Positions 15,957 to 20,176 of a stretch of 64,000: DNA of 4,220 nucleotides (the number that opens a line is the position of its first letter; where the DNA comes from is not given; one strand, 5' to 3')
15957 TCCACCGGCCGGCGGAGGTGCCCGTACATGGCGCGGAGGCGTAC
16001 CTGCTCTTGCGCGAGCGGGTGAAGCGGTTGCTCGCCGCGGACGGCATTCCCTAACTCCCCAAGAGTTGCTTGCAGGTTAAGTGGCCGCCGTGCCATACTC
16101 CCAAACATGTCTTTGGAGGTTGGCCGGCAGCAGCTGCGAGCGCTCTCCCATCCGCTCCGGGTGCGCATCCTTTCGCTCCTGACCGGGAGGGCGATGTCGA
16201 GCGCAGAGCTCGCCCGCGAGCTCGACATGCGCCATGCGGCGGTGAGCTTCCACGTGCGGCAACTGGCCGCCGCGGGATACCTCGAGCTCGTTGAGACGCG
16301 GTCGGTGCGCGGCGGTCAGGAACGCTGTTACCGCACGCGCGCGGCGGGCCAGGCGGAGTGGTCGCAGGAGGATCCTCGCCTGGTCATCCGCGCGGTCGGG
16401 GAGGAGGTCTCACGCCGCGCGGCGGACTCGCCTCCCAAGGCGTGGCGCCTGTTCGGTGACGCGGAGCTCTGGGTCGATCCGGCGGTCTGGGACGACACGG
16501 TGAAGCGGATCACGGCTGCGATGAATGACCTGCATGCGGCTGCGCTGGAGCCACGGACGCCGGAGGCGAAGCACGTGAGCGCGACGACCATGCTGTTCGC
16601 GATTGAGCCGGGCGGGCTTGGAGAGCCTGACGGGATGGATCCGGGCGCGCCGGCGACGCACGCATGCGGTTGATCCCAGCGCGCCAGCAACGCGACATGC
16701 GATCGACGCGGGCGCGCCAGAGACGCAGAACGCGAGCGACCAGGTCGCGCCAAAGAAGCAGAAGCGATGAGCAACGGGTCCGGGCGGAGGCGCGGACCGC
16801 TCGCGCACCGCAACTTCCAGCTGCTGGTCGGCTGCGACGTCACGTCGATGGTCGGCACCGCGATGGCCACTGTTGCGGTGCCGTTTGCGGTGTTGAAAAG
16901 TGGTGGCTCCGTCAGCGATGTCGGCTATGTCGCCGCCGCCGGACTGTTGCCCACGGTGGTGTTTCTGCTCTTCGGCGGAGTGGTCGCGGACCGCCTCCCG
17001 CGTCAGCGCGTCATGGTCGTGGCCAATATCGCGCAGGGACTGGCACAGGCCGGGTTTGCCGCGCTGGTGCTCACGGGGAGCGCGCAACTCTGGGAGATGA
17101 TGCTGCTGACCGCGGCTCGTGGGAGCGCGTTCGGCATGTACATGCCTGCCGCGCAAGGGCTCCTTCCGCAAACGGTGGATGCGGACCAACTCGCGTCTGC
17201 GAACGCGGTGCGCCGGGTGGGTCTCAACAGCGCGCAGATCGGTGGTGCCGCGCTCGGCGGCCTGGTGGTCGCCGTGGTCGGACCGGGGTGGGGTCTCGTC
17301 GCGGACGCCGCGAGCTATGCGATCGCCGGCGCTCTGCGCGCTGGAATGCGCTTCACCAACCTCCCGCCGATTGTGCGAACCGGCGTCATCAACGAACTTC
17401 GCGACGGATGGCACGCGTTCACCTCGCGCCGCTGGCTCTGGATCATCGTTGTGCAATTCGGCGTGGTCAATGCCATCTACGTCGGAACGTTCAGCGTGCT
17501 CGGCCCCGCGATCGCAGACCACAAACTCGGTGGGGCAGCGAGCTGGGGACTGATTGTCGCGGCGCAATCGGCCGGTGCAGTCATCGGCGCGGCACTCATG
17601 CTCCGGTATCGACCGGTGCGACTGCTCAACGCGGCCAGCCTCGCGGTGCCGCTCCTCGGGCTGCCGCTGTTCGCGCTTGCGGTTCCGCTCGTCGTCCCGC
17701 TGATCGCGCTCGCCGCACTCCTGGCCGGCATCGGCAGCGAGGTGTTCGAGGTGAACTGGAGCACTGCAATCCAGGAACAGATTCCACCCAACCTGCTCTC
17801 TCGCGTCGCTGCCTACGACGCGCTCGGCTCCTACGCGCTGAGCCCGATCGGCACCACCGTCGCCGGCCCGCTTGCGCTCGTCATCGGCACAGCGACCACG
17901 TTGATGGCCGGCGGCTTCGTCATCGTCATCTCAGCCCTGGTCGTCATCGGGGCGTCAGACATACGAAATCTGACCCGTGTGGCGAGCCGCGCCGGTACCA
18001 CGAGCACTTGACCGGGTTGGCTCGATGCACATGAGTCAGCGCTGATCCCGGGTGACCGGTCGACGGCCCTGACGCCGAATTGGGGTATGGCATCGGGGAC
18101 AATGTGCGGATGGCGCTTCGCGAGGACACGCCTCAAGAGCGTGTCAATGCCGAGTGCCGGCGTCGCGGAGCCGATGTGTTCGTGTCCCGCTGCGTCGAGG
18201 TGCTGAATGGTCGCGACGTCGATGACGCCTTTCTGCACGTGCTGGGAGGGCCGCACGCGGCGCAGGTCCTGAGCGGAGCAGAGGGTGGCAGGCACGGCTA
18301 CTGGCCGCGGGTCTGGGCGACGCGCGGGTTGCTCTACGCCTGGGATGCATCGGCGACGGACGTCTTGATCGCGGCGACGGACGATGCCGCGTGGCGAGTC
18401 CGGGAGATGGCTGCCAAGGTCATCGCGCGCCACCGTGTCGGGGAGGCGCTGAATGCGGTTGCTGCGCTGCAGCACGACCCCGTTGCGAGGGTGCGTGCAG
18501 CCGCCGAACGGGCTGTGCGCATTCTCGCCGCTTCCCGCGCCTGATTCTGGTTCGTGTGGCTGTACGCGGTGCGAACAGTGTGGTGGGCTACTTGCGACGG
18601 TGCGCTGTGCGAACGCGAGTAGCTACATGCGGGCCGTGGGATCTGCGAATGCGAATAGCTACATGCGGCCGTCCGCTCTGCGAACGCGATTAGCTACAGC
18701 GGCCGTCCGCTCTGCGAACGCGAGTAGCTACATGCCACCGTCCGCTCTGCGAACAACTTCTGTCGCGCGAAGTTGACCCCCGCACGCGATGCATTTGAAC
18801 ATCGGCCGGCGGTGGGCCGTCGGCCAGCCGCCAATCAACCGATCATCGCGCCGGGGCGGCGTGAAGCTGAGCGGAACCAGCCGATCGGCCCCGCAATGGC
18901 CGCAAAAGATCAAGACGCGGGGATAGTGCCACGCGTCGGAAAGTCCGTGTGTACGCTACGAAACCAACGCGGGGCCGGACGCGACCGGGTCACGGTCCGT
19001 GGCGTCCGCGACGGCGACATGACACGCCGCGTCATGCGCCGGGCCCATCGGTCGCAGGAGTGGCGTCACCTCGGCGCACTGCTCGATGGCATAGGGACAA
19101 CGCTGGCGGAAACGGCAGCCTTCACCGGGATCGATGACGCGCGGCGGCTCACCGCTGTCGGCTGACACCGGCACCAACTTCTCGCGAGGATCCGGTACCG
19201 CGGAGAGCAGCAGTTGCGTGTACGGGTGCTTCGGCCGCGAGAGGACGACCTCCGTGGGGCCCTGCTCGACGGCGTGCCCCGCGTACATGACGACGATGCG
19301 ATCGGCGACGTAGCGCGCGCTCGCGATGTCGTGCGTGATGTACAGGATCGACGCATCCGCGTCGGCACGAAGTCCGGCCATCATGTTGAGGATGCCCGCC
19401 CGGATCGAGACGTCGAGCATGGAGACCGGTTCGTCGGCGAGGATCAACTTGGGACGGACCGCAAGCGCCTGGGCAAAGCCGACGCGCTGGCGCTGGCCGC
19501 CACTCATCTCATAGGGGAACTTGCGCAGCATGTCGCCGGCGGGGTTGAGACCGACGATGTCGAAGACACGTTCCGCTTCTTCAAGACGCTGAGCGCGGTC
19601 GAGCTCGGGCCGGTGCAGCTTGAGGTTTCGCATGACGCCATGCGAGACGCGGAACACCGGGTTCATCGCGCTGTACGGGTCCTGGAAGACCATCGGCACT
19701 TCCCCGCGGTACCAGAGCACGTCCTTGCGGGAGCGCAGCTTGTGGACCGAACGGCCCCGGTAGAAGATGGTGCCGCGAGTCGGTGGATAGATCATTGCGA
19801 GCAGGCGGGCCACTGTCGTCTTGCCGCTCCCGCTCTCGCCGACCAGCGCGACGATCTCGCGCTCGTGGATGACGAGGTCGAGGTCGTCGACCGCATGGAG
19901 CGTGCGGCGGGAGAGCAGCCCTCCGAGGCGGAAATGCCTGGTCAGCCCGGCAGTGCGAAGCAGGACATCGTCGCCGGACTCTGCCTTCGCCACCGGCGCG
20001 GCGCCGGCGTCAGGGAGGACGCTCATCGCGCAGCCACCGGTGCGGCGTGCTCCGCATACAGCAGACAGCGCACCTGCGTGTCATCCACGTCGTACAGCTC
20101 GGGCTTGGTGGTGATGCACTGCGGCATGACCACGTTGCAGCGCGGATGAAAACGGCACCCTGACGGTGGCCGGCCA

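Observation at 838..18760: Five unrelated terminus-anchored tandem arrays lie within 18 kb, and none was seen in the remaining 45 kb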

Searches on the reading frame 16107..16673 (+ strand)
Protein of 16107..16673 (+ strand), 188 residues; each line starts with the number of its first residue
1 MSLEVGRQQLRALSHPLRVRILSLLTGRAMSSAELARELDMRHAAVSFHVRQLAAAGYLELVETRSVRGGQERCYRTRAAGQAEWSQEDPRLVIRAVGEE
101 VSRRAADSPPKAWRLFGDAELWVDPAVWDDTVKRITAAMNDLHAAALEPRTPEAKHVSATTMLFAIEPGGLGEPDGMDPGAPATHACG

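Call 16: search_protein_families(library=pfam, proteins=[window:16107-16673:+], max_evalue=0.001)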
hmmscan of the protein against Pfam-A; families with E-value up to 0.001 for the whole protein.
window:16107-16673:+ (188 aa): 4 families
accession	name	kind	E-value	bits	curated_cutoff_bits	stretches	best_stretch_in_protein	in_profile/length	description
PF12840.13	HTH_20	-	7.4e-13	48.7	27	1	13-60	1-49/51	Helix-turn-helix domain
PF01022.26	HTH_5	-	2.7e-08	34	22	1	16-59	2-45/47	Bacterial regulatory protein, arsR family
PF12802.13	MarR_2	-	5.2e-06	27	27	1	18-65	7-56/61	MarR family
PF21476.4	PF0610-like_N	-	0.00038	21.1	33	1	18-54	3-39/50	PF0610-like, N-terminal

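Call 45: find_homologous_proteins(query=window:16107-16673:+, max_evalue=1e-10)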
Query window:16107-16673:+ (188 aa): 373 proteins with E <= 1e-10 among 718 candidates; the best 120 are listed.
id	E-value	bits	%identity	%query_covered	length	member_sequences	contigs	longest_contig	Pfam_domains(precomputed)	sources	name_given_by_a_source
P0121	1.5e-93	330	97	83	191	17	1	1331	PF12840.14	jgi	jgi:DNA-binding transcriptional ArsR family regulator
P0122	4.7e-86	305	84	92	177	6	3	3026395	PF12840.14,PF01022.27,PF12802.14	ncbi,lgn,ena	-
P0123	1.2e-80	288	81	90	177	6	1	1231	PF12840.14,PF13412.13,PF01022.27,PF12802.14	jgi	jgi:DNA-binding transcriptional ArsR family regulator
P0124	3.5e-79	283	79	94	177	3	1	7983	PF12840.14,PF13412.13,PF01022.27,PF12802.14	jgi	-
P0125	5.3e-79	282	87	83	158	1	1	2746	PF12840.14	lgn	-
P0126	3.8e-76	273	76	90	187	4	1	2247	PF12840.14,PF13412.13,PF01022.27,PF12802.14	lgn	-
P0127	2.1e-75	271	78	90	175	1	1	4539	PF12840.14,PF13412.13,PF01022.27,PF12802.14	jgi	jgi:DNA-binding transcriptional ArsR family regulator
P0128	7.0e-75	269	76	90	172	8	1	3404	PF12840.14,PF13412.13,PF01022.27,PF12802.14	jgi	jgi:DNA-binding transcriptional ArsR family regulator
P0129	3.0e-74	267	75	93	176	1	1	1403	PF12840.14,PF13412.13,PF01022.27,PF12802.14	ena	-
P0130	8.2e-72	259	76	89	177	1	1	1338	PF12840.14,PF13412.13,PF01022.27,PF12802.14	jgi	jgi:DNA-binding transcriptional ArsR family regulator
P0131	1.5e-71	258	76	89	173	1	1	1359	PF12840.14,PF13412.13,PF01022.27,PF12802.14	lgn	-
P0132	2.2e-71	258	74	90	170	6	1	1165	PF12840.14,PF13412.13,PF01022.27,PF12802.14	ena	-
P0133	3.0e-71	257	72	89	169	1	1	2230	PF12840.14,PF13412.13,PF01022.27,PF13601.13,PF12802.14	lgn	-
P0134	4.3e-71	257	70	96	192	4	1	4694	PF12840.14,PF13412.13,PF01022.27,PF12802.14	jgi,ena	jgi:DNA-binding transcriptional ArsR family regulator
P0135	5.4e-71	256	68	100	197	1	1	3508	PF12840.14,PF13412.13,PF01022.27,PF12802.14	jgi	jgi:DNA-binding transcriptional ArsR family regulator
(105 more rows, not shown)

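Call 46: find_encoding_contigs(protein=P0121, flank=3000, max_places=6)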
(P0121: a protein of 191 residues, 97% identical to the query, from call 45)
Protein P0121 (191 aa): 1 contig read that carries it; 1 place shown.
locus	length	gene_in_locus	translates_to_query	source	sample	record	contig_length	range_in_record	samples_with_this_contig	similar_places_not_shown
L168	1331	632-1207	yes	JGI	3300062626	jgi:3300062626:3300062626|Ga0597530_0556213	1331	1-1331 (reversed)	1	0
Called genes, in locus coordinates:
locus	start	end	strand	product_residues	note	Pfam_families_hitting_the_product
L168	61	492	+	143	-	PF24585:YunG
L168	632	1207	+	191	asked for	PF12840:HTH_20 (weak)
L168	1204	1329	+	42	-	?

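Call 47: find_encoding_contigs(protein=P0122, flank=10000, max_places=3)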
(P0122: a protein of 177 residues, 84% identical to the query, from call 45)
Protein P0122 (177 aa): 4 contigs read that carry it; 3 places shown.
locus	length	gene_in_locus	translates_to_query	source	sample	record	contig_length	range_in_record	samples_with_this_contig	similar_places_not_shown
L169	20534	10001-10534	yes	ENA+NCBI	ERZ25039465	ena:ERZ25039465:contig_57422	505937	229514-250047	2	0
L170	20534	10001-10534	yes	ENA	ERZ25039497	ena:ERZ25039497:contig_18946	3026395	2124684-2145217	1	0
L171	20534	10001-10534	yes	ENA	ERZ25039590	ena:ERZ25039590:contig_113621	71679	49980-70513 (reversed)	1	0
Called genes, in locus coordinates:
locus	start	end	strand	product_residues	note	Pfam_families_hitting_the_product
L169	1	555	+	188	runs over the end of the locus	PF02441:Flavoprotein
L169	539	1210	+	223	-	PF04127:DFP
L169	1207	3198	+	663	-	PF17764:PriA_3primeBD, PF00270:DEAD, PF04851:ResIII, PF18319:Zn_ribbon_PriA (weak), PF00271:Helicase_C (weak), PF18074:PriA_C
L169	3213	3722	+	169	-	PF01327:Pep_deformylase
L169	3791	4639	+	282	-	PF00551:Formyl_trans_N, PF02911:Formyl_trans_C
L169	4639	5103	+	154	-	PF01668:SmpB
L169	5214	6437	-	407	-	PF03193:RsgA_GTPase (faint), PF13167:GTP-bdg_N, PF16360:GTP-bdg_M, PF00009:GTP_EFTU (faint), PF01926:MMR_HSR1, PF02421:FeoB_N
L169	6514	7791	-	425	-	PF05977:MFS_3, PF07690:MFS_1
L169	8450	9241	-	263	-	-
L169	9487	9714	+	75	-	-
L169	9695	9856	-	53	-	-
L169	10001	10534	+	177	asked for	PF01022:HTH_5, PF12802:MarR_2 (weak), PF12840:HTH_20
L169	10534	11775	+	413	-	PF05977:MFS_3, PF07690:MFS_1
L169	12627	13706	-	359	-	PF00005:ABC_tran, PF13304:AAA_21 (faint), PF08352:oligo_HPY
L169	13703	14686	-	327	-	PF13555:AAA_29 (weak), PF00005:ABC_tran, PF02463:SMC_N, PF13304:AAA_21, PF08352:oligo_HPY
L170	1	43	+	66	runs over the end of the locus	-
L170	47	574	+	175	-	PF02441:Flavoprotein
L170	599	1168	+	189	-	PF04127:DFP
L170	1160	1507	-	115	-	-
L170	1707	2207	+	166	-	PF00270:DEAD, PF04851:ResIII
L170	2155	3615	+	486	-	PF18319:Zn_ribbon_PriA (weak), PF00271:Helicase_C (weak), PF18074:PriA_C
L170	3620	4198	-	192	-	-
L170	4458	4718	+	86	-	PF02911:Formyl_trans_C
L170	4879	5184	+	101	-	PF01668:SmpB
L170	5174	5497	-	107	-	-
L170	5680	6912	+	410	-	-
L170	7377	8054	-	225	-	-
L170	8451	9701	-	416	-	-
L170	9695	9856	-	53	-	-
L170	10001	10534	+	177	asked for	PF01022:HTH_5, PF12802:MarR_2 (weak), PF12840:HTH_20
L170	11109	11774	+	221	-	PF07690:MFS_1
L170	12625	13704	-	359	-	PF00005:ABC_tran, PF13304:AAA_21 (faint), PF08352:oligo_HPY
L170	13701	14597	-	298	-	PF00005:ABC_tran, PF02463:SMC_N, PF13555:AAA_29 (faint), PF13304:AAA_21, PF08352:oligo_HPY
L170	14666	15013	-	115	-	-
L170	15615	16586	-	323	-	PF00528:BPD_transp_1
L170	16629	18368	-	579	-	PF00496:SBP_bac_5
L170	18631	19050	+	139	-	PF02927:CelD_N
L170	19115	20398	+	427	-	PF00759:Glyco_hydro_9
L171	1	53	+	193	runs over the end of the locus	PF00625:Guanylate_kin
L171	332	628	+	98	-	PF02441:Flavoprotein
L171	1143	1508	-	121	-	-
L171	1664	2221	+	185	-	PF00270:DEAD (faint)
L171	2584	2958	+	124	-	PF00271:Helicase_C (weak)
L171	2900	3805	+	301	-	PF18074:PriA_C, PF01327:Pep_deformylase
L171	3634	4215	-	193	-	-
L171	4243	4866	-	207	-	-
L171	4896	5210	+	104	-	PF01668:SmpB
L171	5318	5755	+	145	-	-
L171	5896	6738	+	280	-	-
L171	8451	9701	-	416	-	-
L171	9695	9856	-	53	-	-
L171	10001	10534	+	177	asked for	PF01022:HTH_5, PF12802:MarR_2 (weak), PF12840:HTH_20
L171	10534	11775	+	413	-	PF05977:MFS_3, PF07690:MFS_1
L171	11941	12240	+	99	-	-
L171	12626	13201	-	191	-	PF00005:ABC_tran, PF08352:oligo_HPY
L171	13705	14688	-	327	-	PF13555:AAA_29 (weak), PF00005:ABC_tran, PF02463:SMC_N, PF13304:AAA_21, PF08352:oligo_HPY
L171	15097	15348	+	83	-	-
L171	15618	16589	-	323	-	PF00528:BPD_transp_1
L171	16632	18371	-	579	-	PF00496:SBP_bac_5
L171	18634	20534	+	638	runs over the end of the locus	PF02927:CelD_N, PF00759:Glyco_hydro_9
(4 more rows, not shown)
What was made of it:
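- Related assemblies L170 and L171 are visibly frameshift-ridden (call 47).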

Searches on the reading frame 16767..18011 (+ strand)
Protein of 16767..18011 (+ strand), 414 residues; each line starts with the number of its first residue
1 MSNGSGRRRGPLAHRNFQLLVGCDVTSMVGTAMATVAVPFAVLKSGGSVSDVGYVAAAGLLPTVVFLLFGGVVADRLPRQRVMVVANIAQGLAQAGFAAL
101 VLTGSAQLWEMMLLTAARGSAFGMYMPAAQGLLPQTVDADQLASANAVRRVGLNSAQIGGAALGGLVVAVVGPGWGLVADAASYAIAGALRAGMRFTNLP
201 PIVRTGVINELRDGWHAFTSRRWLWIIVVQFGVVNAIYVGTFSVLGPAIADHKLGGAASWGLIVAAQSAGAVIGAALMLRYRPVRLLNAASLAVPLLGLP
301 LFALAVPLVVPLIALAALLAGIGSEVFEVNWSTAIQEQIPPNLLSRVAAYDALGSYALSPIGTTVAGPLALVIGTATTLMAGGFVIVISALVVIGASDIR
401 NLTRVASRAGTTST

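Call 16: search_protein_families(library=pfam, proteins=[window:16767-18011:+], max_evalue=0.001)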
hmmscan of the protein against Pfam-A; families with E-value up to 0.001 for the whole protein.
window:16767-18011:+ (414 aa): 2 families
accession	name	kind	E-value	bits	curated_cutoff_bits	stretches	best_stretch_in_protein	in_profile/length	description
PF05977.19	MFS_3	-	2.1e-26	92.9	27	1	11-393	6-390/524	Transmembrane secretion effector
PF07690.21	MFS_1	-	5.4e-25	88.5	33.4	1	26-360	7-344/347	Major Facilitator Superfamily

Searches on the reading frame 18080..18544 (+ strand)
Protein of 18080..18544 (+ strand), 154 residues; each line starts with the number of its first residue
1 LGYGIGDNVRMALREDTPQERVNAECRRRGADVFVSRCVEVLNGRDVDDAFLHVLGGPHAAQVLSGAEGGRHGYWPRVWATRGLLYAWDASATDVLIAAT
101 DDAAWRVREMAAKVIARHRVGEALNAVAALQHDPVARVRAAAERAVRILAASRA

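Call 16: search_protein_families(library=pfam, proteins=[window:18080-18544:+], max_evalue=0.001)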
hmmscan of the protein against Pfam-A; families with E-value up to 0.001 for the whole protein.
window:18080-18544:+ (154 aa): 2 families
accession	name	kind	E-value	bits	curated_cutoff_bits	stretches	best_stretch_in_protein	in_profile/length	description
PF13646.12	HEAT_2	-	3.7e-06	27.6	27.7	1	77-146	17-87/88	HEAT repeats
PF02985.28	HEAT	-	0.00047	20.6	23.5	0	95-116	4-25/31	HEAT repeat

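Call 71: find_encoding_contigs(protein=window:18080-18544:+, flank=3000, max_places=6)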
Protein window:18080-18544:+ (154 aa): no gene with exactly this product is on record in the collection.

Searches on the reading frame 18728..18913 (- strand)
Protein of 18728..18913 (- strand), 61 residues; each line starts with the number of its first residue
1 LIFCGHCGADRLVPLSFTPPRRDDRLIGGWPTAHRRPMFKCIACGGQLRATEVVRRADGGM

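Call 63: search_protein_families(library=pfam, proteins=[window:18728-18913:-], max_evalue=0.01)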
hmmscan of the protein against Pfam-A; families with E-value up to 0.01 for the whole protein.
window:18728-18913:- (61 aa): 0 families

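Call 70: find_encoding_contigs(protein=window:18728-18913:-, flank=3000, max_places=6)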
Protein window:18728-18913:- (61 aa): no gene with exactly this product is on record in the collection.

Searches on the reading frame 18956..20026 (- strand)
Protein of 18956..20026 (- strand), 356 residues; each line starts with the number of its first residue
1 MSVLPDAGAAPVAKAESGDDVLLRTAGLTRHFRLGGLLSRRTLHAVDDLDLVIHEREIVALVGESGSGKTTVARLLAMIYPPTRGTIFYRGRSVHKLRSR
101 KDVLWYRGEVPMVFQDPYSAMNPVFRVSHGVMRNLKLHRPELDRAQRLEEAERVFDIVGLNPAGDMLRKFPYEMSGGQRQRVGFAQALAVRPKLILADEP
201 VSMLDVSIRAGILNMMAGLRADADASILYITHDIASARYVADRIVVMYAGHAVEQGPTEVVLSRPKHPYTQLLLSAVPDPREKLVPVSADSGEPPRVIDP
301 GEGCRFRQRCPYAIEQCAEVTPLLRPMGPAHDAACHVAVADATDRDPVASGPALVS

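Call 63: search_protein_families(library=pfam, proteins=[window:18956-20026:-], max_evalue=0.01)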
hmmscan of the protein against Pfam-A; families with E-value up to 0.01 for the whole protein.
window:18956-20026:- (356 aa): 6 families
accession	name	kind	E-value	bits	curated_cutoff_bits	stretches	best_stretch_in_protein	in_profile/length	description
PF00005.33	ABC_tran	-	3.4e-28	99.4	25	1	47-201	2-136/137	ABC transporter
PF08352.17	oligo_HPY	-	5.7e-20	71.9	27.1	1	253-317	1-65/65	Oligopeptide/dipeptide transporter, C-terminal region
PF13401.12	AAA_22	-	0.00014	22.6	27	1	55-89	4-39/130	AAA domain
PF13304.12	AAA_21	-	0.00018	22.1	27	0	58-79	1-22/304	AAA domain, putative AbiEii toxin, Type IV TA system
PF20720.3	nSTAND3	-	0.00056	20.1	27.2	1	52-81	13-42/155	Novel STAND NTPase 3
PF13191.12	AAA_16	-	0.0015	19.5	32.6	1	54-92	22-59/167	AAA ATPase domain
